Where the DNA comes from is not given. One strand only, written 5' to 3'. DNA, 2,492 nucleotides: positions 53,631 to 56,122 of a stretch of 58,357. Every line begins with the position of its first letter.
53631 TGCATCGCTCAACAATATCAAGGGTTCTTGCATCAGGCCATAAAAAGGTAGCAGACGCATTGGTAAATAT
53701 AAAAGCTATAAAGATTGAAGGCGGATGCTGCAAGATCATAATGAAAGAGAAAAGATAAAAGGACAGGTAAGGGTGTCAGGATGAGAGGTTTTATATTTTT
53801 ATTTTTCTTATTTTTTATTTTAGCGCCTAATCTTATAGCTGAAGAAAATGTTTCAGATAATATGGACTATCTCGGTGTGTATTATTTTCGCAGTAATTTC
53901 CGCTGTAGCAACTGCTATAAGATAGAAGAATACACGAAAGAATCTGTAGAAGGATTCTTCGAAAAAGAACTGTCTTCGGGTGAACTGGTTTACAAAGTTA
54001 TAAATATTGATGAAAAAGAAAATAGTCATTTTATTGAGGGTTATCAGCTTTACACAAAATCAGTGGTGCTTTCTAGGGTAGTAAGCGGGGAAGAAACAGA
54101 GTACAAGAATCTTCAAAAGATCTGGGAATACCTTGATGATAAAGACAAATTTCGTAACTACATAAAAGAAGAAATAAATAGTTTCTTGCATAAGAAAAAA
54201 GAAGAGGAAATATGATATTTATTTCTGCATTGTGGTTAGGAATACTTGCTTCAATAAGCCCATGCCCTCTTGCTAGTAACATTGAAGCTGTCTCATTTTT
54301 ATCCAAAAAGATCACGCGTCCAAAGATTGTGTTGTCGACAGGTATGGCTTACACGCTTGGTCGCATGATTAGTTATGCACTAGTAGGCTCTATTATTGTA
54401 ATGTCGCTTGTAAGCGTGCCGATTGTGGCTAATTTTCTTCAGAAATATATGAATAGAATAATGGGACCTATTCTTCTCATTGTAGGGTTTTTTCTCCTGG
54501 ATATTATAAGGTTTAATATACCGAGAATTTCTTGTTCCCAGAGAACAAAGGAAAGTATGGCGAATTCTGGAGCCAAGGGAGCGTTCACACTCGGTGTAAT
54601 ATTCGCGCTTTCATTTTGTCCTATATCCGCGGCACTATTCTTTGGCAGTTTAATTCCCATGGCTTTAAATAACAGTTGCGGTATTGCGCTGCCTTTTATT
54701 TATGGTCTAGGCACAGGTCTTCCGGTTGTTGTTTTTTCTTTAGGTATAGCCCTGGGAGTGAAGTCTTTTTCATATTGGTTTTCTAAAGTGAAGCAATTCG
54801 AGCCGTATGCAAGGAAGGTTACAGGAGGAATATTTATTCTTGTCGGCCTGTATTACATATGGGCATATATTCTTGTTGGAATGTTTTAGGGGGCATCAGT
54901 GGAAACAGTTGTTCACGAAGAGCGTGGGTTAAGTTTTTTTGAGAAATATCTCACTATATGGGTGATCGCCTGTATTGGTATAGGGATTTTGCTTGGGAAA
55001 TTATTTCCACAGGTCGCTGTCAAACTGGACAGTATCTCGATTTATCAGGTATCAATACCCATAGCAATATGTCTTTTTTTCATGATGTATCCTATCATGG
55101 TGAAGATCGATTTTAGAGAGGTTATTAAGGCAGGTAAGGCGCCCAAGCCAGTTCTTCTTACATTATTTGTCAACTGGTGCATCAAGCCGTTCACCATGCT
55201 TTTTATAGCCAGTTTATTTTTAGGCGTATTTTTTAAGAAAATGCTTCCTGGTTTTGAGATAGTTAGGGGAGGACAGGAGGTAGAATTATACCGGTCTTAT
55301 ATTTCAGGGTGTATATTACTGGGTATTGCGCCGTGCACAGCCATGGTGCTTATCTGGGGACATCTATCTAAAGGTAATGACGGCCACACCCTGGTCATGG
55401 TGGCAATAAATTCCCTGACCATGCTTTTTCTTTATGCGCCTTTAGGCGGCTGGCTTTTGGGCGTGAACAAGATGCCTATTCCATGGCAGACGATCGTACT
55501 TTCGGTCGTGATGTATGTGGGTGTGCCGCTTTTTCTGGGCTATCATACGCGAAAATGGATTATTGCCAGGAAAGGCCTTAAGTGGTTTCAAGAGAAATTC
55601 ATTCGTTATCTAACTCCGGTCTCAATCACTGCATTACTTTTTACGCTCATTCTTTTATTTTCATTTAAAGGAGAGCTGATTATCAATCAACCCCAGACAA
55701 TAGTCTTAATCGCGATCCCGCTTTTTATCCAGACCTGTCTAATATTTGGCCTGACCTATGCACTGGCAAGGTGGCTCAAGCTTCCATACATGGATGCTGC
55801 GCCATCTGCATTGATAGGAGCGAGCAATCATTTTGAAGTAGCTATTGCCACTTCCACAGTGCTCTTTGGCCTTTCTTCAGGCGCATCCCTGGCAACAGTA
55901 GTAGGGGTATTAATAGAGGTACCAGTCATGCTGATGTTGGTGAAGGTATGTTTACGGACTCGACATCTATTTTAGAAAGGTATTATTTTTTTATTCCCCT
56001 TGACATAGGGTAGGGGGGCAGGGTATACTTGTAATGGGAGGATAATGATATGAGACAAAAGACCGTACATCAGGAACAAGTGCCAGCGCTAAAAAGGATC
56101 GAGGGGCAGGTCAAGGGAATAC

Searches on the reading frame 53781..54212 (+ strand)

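Call 19: search_protein_families(library=pfam, proteins=[window:53781-54212:+], max_evalue=0.00001)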
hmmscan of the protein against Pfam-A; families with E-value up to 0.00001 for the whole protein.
window:53781-54212:+ (144 aa): 0 families

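Call 45: search_protein_families(library=ncbifam, proteins=[window:53781-54212:+], max_evalue=0.00001)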
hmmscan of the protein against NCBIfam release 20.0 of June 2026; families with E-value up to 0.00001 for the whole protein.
window:53781-54212:+ (144 aa): 1 family
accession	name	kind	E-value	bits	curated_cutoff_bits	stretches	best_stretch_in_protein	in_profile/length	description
NF040494.1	nitrored_ArsF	subfamily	1.6e-31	108.8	60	1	32-135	2-106/106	nitrophenyl compound nitroreductase subunit ArsF family protein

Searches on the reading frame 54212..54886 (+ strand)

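Call 19: search_protein_families(library=pfam, proteins=[window:54212-54886:+], max_evalue=0.00001)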
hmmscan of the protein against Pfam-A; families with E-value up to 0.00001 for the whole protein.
window:54212-54886:+ (225 aa): 2 families
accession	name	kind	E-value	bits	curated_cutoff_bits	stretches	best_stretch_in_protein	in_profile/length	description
PF13386.12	DsbD_2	-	4.3e-16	59.8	24.9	1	6-214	2-199/199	Cytochrome C biogenesis protein transmembrane region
PF02683.22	DsbD_TM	-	2.2e-08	34.1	27.1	1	2-196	4-202/219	Cytochrome C biogenesis protein transmembrane domain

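Call 45: search_protein_families(library=ncbifam, proteins=[window:54212-54886:+], max_evalue=0.00001)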
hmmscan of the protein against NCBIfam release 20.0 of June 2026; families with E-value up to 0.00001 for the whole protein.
window:54212-54886:+ (225 aa): 1 family
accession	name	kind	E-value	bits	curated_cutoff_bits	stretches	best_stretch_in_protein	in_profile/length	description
NF040495.1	tranport_ArsG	equivalog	2.3e-81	272.5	200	1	3-220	7-225/225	aromatic aminobenezylarsenical efflux permease ArsG family transporter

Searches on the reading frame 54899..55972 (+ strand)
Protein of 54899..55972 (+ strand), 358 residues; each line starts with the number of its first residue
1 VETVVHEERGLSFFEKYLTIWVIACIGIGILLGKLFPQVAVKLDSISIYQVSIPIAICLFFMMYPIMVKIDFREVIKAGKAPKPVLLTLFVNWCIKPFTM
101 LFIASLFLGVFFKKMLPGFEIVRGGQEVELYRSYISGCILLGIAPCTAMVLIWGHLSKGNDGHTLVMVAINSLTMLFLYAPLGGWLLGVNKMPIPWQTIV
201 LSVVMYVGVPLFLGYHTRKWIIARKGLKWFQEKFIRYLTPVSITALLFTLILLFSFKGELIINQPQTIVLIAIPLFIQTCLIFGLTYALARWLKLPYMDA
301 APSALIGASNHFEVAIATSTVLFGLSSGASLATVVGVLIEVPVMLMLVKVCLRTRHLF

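Call 19: search_protein_families(library=pfam, proteins=[window:54899-55972:+], max_evalue=0.00001)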
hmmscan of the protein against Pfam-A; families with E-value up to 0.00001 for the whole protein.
window:54899-55972:+ (358 aa): 2 families
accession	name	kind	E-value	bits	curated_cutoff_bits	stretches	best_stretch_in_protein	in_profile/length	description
PF01758.21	SBF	-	4.3e-44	150.9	24.3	1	56-263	1-190/191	Sodium Bile acid symporter family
PF13593.11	SBF_like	-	1e-12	48.4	25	1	21-339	2-296/313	SBF-like CPA transporter family (DUF4137)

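Call 45: search_protein_families(library=ncbifam, proteins=[window:54899-55972:+], max_evalue=0.00001)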
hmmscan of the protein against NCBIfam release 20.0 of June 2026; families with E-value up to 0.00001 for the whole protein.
window:54899-55972:+ (358 aa): 1 family
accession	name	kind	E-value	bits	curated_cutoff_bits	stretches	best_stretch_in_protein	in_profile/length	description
TIGR00832.1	acr3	equivalog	3.7e-121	404.5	282.8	1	11-351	1-327/327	ACR3 family arsenite efflux transporter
